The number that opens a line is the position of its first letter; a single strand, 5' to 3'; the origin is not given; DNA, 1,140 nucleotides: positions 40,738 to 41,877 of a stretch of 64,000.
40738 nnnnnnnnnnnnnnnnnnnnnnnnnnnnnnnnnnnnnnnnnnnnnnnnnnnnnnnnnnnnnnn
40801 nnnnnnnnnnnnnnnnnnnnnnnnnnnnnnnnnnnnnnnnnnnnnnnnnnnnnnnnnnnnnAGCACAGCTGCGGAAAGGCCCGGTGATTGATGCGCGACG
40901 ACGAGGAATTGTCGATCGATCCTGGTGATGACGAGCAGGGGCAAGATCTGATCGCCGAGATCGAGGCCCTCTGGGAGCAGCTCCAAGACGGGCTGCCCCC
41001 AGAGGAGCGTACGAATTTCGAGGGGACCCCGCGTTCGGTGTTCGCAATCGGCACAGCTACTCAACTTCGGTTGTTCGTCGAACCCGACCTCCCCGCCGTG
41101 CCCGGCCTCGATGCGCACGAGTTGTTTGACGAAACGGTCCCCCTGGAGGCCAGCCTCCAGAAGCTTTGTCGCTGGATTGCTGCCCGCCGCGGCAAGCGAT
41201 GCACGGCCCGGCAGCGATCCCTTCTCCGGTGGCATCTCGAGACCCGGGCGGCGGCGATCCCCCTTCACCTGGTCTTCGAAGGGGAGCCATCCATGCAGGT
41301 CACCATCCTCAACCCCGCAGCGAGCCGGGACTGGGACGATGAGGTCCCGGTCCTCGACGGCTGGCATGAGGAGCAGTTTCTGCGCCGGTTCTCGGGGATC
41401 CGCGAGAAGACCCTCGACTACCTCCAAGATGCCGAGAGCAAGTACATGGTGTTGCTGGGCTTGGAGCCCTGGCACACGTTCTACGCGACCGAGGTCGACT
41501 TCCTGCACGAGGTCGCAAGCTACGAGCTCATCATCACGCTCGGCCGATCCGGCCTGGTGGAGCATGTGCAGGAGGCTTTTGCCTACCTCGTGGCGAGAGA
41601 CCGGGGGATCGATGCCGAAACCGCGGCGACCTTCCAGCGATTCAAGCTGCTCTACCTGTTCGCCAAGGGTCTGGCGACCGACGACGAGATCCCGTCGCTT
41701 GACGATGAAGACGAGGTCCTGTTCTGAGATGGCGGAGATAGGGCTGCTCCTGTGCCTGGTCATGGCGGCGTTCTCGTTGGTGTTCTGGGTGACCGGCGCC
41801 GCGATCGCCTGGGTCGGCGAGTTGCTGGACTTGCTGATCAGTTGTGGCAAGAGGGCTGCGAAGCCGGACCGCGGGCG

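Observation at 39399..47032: HSDR_N nuclease-ankyrin fusion embedded among membrane/lipoprotein genes: a possible uncharacterised membrane-associated module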

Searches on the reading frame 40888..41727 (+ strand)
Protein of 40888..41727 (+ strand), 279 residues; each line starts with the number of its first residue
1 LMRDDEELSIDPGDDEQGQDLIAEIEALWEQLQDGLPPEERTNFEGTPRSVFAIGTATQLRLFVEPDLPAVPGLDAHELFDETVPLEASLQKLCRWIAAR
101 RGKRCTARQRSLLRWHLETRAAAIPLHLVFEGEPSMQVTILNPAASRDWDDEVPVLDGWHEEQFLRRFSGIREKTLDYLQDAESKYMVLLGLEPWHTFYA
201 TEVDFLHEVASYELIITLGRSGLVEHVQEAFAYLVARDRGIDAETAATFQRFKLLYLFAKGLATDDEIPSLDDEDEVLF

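Call 3: search_protein_families(library=pfam, proteins=[window:40888-41727:+], max_evalue=0.01)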
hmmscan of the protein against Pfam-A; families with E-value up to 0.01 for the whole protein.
window:40888-41727:+ (279 aa): 0 families

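Call 6: search_protein_families(library=padloc, proteins=[window:40888-41727:+], max_evalue=0.01)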
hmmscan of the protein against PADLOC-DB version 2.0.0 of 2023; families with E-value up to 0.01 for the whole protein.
window:40888-41727:+ (279 aa): 0 families

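Call 7: search_protein_families(library=ncbifam, proteins=[window:40888-41727:+], max_evalue=0.01)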
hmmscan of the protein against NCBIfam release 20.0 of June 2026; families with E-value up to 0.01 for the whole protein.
window:40888-41727:+ (279 aa): 0 families

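Call 42: find_homologous_proteins(query=window:40888-41727:+, max_evalue=0.001)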
Query window:40888-41727:+ (279 aa): 3 proteins with E <= 0.001 among 1088 candidates.
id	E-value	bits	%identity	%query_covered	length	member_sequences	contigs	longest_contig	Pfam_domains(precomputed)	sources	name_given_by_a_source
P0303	8.1e-183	624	100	100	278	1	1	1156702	-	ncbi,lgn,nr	ncbi:hypothetical protein J7643_03925 [bacterium]|nr:hypothetical protein [bacterium]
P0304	1.7e-149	515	86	97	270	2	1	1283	-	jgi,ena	-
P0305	2.9e-144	498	81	100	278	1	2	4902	-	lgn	-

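Call 43: find_encoding_contigs(protein=P0305, flank=10000, max_places=3)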
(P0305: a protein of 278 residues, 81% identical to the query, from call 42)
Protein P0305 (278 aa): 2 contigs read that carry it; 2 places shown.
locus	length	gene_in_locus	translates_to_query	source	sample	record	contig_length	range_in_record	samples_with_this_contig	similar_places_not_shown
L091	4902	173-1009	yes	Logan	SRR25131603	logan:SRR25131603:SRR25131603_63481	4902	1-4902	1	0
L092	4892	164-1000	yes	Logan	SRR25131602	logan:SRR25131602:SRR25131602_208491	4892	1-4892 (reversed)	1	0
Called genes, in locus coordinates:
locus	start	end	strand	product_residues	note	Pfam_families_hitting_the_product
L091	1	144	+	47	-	?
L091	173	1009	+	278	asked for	-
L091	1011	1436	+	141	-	-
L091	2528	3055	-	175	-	PF14464:Prok-JAB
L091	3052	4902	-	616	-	?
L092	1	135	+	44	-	?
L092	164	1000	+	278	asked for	-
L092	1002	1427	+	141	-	-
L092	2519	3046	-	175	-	PF14464:Prok-JAB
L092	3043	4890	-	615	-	?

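Call 90: search_protein_families(library=phrogs, proteins=[window:40888-41727:+], max_evalue=0.01)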
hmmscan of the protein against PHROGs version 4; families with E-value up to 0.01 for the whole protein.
window:40888-41727:+ (279 aa): 0 families
